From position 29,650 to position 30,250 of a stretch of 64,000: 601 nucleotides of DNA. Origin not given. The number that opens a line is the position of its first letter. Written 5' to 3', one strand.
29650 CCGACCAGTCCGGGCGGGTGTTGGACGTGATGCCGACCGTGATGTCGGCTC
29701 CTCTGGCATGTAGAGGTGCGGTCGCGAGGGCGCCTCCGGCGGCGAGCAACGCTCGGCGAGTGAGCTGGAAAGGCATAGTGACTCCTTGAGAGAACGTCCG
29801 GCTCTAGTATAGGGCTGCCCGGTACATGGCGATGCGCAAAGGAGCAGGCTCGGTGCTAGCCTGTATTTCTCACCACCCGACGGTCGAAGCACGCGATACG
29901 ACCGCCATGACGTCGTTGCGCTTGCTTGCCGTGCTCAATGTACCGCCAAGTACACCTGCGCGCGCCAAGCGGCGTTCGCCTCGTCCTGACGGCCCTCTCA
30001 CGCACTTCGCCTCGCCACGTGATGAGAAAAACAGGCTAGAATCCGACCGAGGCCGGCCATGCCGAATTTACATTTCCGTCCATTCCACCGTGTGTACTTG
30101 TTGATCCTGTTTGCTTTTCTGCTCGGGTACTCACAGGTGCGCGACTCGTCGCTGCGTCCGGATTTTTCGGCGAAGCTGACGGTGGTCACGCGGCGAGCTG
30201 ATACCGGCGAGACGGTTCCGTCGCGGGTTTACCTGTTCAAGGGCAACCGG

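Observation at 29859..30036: Dispersed palindromic MITE-like element family, at least six copies in 64 kb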

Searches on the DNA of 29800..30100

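Call 83: search_rna_families(source=window, start=29800, end=30100, threshold=evalue, max_evalue=10)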
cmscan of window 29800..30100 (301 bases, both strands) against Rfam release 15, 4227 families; matches with E-value up to 10: 0.
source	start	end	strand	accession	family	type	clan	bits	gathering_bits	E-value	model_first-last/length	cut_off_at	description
